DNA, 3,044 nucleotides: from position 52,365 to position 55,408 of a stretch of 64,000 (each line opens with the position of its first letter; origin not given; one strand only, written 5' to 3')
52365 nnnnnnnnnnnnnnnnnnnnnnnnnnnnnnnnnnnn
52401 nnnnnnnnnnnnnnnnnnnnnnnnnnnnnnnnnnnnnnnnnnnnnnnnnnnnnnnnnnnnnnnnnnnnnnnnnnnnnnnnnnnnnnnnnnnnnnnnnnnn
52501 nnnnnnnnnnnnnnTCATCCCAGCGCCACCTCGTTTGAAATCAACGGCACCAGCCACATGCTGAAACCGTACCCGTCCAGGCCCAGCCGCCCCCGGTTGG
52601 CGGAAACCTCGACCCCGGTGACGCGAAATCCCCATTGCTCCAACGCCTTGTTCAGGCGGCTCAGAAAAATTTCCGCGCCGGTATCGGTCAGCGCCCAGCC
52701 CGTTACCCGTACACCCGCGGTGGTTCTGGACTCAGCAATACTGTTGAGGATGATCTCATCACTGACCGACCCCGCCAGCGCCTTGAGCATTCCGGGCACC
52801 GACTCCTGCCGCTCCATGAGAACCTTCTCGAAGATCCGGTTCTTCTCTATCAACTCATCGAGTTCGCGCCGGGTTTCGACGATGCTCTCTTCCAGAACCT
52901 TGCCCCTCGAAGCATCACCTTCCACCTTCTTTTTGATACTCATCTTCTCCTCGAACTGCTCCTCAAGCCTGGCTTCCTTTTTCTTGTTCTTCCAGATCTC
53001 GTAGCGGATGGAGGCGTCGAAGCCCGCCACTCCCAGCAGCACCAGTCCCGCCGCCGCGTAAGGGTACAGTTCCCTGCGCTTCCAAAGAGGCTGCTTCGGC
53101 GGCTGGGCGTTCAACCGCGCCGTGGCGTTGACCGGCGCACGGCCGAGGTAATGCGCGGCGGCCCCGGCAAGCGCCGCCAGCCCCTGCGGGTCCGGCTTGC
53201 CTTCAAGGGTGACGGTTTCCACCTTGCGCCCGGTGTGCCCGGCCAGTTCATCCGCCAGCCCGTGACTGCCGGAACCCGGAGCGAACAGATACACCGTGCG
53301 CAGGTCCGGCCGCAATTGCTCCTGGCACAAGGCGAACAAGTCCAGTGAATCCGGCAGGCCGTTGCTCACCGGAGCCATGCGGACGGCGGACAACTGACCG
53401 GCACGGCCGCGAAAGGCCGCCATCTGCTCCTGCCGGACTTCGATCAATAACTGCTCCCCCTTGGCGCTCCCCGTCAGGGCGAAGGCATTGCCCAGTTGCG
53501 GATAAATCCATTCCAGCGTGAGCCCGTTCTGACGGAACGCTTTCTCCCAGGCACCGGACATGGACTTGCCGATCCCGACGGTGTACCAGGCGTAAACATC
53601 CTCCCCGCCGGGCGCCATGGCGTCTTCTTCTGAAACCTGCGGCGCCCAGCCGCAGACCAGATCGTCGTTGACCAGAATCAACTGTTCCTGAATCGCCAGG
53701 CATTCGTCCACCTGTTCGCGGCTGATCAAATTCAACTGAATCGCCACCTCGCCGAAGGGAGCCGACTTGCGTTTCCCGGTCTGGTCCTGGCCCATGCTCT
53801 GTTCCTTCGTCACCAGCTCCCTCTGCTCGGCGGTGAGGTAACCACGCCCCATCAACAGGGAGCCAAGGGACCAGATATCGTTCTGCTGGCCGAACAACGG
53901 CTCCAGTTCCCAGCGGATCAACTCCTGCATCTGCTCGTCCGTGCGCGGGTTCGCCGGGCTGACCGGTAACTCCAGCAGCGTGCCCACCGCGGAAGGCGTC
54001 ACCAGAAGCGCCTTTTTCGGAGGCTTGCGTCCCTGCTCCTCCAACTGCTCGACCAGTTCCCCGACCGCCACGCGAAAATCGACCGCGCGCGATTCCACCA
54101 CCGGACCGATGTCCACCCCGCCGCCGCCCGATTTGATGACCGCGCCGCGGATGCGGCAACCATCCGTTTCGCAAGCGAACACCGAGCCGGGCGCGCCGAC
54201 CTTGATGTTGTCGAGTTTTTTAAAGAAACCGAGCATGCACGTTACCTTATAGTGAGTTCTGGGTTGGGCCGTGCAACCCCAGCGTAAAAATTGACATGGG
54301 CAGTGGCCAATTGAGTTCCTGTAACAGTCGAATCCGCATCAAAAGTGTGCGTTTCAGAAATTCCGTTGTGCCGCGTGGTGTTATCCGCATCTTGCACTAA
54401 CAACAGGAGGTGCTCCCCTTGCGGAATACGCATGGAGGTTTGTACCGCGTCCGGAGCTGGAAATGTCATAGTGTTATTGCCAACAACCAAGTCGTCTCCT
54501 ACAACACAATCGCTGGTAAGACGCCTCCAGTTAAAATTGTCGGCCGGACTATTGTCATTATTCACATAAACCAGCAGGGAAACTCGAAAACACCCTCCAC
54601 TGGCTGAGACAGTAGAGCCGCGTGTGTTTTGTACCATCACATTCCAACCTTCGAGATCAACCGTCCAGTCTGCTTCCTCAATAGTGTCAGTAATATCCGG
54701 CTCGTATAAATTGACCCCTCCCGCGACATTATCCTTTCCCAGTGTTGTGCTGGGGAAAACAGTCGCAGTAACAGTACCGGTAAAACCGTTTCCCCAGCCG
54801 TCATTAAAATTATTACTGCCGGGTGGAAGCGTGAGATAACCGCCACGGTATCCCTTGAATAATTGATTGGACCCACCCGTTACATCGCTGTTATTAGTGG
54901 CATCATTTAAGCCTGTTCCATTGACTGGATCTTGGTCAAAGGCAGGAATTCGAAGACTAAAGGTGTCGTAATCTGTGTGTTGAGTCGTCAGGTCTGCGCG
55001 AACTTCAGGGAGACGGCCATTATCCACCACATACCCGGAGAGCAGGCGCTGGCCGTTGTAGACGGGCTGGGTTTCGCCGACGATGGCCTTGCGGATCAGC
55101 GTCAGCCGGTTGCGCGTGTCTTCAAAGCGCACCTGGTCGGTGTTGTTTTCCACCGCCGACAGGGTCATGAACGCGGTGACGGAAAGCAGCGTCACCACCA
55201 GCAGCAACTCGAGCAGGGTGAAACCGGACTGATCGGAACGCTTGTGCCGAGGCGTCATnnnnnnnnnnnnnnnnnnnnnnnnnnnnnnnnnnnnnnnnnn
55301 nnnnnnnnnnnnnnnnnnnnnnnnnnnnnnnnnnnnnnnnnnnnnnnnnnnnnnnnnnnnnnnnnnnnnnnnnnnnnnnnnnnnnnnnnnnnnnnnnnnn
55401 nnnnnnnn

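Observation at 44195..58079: Type IV filament machine mixing T2SS-like and T4P-like parts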

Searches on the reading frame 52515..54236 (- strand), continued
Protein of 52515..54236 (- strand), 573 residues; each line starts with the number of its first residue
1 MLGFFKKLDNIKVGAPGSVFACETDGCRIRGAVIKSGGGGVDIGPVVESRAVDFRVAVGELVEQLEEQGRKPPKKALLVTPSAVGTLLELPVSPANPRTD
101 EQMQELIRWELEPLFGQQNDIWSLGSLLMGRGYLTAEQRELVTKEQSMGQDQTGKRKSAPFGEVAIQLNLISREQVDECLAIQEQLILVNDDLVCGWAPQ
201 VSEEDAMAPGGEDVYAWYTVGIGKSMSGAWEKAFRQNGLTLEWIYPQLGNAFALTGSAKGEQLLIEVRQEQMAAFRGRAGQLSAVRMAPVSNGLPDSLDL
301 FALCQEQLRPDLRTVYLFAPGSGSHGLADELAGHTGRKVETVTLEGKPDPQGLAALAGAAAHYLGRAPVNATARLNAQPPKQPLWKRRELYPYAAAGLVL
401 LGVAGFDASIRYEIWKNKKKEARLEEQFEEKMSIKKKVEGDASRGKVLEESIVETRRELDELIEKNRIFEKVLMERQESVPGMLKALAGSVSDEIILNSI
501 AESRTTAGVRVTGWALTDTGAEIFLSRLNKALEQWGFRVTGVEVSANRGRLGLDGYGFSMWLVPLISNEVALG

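Call 45: search_protein_families(library=pfam, proteins=[L018:4654-5289:+, L018:1783-3687:+, L025:4720-6060:-, L018:17827-18510:+, L025:17913-19340:+, L006:19642-20589:+, L006:18698-19645:+, L018:20304-20831:+, L029:11388-11852:+, L012:16428-17717:+], max_evalue=0.001)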
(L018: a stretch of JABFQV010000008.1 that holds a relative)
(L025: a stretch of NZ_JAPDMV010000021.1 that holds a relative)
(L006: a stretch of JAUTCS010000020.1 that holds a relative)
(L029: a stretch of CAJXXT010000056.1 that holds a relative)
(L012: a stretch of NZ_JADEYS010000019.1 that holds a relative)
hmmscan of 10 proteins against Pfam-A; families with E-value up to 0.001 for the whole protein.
L018:4654-5289:+ (211 aa): 3 families
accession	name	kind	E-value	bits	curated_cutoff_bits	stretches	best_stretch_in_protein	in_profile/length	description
PF00072.30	Response_reg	-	9.2e-30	103.5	30.2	1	5-117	1-111/111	Response regulator receiver domain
PF00196.25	GerE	-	3.6e-11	43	23.5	1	148-203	2-57/57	Bacterial regulatory proteins, luxR family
PF08281.18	Sigma70_r4_2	-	0.00018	21.6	25.7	1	144-190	6-53/54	Sigma-70, region 4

L018:1783-3687:+ (634 aa): 2 families
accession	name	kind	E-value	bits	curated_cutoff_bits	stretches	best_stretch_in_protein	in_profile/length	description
PF11846.14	Wzy_C_2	-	6.8e-24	85.3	28.5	1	424-605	1-181/191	Virulence factor membrane-bound polymerase, C-terminal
PF04932.20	Wzy_C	-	3.2e-17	63.1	31.7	1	245-397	3-142/149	O-Antigen ligase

L025:4720-6060:- (446 aa): 4 families
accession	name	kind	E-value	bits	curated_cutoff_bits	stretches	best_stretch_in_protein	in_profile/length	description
PF02518.31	HATPase_c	-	5.6e-14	53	26.4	1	345-435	3-109/111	Histidine kinase-, DNA gyrase B-, and HSP90-like ATPase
PF07730.19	HisKA_3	-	6.4e-09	36.7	24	1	241-302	1-66/68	Histidine kinase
PF16448.10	LapD_MoxY_N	-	1.1e-06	29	25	1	25-147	3-124/124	LapD/MoxY periplasmic domain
PF13581.12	HATPase_c_2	-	8.8e-05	23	27.4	1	338-393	22-77/127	Histidine kinase-like ATPase domain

L018:17827-18510:+ (227 aa): 0 families

L025:17913-19340:+ (475 aa): 1 family
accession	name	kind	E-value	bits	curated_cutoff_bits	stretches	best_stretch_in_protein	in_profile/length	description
PF17251.8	Pom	-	5.7e-79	265.8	22.4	1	201-475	2-285/285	Protochlamydia outer membrane protein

L006:19642-20589:+ (315 aa): 1 family
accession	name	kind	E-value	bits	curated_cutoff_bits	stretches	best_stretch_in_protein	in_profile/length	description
PF01882.25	DUF58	-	0.00015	21.4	23.4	1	209-240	1-32/216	Protein of unknown function DUF58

L006:18698-19645:+ (315 aa): 6 families
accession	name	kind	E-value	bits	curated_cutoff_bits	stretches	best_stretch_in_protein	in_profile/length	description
PF07726.17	AAA_3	-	2e-59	199.6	27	1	47-177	1-131/131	ATPase family associated with various cellular activities (AAA)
PF17863.7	AAA_lid_2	-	9.4e-17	61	22.7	1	240-297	2-61/74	AAA lid domain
PF07728.20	AAA_5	-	6e-11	43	22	1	54-175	8-139/139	AAA domain (dynein-related subfamily)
PF20030.5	bpMoxR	-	1.5e-06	27.9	27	1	18-186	4-171/205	MoxR domain in the MoxR-vWA-beta-propeller ternary systems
PF05496.18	RuvB_N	-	0.00023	21.4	27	0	44-139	32-115/159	Holliday junction DNA helicase RuvB P-loop domain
PF00158.32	Sigma54_activat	-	0.00047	20.3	20.2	0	110-157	95-142/168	Sigma-54 interaction domain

L018:20304-20831:+ (175 aa): 2 families
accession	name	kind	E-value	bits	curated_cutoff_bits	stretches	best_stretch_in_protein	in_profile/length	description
PF03413.25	PepSY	-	3.1e-26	91.9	24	2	106-165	1-59/60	Peptidase propeptide and YPEB domain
PF13670.12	PepSY_2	-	1.2e-05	25.6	24.3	0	132-165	49-82/83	Peptidase propeptide and YPEB domain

L029:11388-11852:+ (154 aa): 1 family
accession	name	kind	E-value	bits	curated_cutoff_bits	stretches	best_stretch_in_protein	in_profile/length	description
PF08238.18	Sel1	-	6.9e-18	64.9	30.7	1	71-106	1-36/36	Sel1 repeat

L012:16428-17717:+ (429 aa): 7 families
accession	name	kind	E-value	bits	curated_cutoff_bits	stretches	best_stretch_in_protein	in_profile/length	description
PF00437.27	T2SSE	-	6.8e-116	387.4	24.9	1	40-418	8-370/370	Type II/IV secretion system protein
PF13401.12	AAA_22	-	1.6e-06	28.9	27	1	174-240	4-54/130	AAA domain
PF13191.12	AAA_16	-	1.2e-05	26.3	32.6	1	168-243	17-85/167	AAA ATPase domain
PF13086.12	AAA_11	-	4e-05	24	27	1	159-289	2-119/257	AAA domain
PF25199.1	nSTAND_NTPase5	-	5.6e-05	23.4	34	1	170-218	36-85/145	Novel STAND NTPase 5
PF04851.21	ResIII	-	0.00017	22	22.5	1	159-213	4-63/164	Type III restriction enzyme, res subunit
PF13604.12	AAA_30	-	0.00083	19.6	27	0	159-205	2-48/191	AAA domain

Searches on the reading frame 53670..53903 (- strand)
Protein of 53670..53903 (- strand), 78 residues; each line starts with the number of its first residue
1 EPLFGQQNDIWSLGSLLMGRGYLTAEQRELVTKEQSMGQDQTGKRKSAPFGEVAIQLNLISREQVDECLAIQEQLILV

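Call 80: search_solved_structures(query=A6, max_evalue=10, show_alignments=2)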
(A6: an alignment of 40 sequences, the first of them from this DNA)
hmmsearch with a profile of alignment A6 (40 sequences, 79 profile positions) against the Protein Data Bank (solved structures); distinct sequences matched with E-value up to 10: 15.
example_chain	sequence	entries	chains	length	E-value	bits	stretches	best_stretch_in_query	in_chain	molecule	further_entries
6f8l_G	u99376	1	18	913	7.7e-09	38.9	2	45-75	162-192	Type IV pilus assembly protein PilF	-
5htl_A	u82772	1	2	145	8.3e-05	26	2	48-74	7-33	MSHA biogenesis protein MshE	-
8pfa_A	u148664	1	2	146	0.0026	21.2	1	44-75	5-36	c-di-GMP binding domain of the ATPase enzyme PilF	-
6olj_C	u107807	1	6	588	0.0055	20.2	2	8-71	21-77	Type IV pilus biogenesis ATPase PilB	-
5tsg_B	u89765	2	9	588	0.0055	20.2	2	8-71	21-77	Type IV pilus biogenesis ATPase PilB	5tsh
9glg_A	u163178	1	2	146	0.011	19.2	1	44-75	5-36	ATP-binding motif-containing protein pilF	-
8pdk_A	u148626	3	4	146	0.011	19.2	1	44-75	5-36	c-di-GMP binding domain of the ATPase enzyme PilF | ATP-binding motif-containing protein pilF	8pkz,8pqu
5zfr_A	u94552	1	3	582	0.014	18.9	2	12-73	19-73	Type IV pilus biogenesis ATPase PilB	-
6ejf_J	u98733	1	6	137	0.038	17.4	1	49-75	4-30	Type IV pilus assembly protein PilF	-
8pe0_A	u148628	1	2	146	0.062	16.8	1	51-75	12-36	c-di-GMP binding domain of the ATPase enzyme PilF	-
9gl5_A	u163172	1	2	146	0.11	15.9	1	44-74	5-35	ATP-binding motif-containing protein pilF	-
7v6p_A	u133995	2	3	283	0.49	13.9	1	29-76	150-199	Isoform 2 of Nuclear autoantigenic sperm protein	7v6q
6ejf_G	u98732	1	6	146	0.52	13.8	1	49-74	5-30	Type IV pilus assembly protein PilF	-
7v1m_G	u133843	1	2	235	0.67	13.5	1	29-76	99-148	Isoform 2 of Nuclear autoantigenic sperm protein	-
7v1k_A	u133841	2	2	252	3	11.4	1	29-76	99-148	Isoform 2 of Nuclear autoantigenic sperm protein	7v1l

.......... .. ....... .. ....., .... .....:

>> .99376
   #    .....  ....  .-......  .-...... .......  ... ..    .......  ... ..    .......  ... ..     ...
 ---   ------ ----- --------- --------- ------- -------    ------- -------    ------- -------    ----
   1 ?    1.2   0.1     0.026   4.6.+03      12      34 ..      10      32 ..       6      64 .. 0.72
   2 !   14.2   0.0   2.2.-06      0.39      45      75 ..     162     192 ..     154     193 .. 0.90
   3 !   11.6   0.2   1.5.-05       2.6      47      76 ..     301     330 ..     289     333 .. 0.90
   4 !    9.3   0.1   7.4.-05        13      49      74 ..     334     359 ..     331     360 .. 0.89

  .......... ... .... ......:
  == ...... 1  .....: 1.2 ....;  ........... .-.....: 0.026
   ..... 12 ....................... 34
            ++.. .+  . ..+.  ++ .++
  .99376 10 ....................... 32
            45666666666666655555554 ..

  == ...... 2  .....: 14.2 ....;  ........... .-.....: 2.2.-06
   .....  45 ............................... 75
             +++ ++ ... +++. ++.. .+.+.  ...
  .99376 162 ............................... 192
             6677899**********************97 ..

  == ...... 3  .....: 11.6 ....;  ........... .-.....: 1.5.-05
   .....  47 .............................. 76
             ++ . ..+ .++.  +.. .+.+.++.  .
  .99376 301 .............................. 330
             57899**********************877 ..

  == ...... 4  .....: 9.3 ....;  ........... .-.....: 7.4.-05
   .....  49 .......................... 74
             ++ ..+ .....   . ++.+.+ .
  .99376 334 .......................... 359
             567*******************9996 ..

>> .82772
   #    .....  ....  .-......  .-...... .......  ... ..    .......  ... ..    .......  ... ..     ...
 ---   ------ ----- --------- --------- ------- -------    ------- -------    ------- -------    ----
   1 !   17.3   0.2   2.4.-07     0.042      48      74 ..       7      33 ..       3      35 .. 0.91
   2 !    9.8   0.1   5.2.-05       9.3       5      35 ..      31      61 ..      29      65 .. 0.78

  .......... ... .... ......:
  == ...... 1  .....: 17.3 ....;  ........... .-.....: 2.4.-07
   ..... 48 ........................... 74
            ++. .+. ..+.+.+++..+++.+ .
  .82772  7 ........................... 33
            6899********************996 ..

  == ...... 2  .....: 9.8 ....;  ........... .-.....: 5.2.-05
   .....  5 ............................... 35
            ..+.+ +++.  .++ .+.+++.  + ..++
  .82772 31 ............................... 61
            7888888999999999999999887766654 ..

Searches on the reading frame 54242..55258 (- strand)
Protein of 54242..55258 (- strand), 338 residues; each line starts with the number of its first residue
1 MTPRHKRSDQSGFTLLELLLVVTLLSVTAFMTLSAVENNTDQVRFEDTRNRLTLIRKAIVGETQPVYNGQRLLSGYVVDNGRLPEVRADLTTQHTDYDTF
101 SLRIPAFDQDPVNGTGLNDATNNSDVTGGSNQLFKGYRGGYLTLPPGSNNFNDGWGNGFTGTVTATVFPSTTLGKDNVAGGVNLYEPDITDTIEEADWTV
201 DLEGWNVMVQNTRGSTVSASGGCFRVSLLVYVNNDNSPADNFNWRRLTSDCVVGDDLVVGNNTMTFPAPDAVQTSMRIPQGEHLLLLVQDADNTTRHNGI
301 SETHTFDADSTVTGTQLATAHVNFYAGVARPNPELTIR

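Call 4: search_protein_families(library=pfam, proteins=[window:54242-55258:-], max_evalue=0.01)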
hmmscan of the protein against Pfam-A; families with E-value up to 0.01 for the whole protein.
window:54242-55258:- (338 aa): 1 family
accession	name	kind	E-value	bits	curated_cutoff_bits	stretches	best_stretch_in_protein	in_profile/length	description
PF07963.17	N_methyl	-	1.2e-05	25.1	21.2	1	7-31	1-25/27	Prokaryotic N-terminal methylation motif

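Call 5: search_protein_families(library=ncbifam, proteins=[window:54242-55258:-], max_evalue=0.01)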
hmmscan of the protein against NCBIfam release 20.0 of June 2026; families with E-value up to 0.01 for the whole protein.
window:54242-55258:- (338 aa): 7 families
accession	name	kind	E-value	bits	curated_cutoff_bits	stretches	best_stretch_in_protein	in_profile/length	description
TIGR01708.2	typeII_sec_gspH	equivalog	6.3e-06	26.3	80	1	10-53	1-44/169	type II secretion system minor pseudopilin GspH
TIGR02532.1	IV_pilin_GFxxxE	domain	0.00012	21.8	16.3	1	10-32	1-23/24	prepilin-type N-terminal cleavage/methylation domain-containing protein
TIGR01710.1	typeII_sec_gspG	equivalog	0.00018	21.6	88.85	1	11-59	1-49/134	type II secretion system major pseudopilin GspG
NF040982.1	ComGD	equivalog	0.0013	19.2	70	1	10-42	1-33/139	competence type IV pilus minor pilin ComGD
NF007800.0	PRK10506.1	equivalog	0.0023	17.8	158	1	8-51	6-49/163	prepilin peptidase-dependent protein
NF047828.1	T3SSXpsI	equivalog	0.0047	16.9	150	0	10-60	1-51/132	type II secretion system protein XpsI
NF040999.1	pilin_ComGC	equivalog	0.0058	16.8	75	1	10-44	1-35/84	competence type IV pilus major pilin ComGC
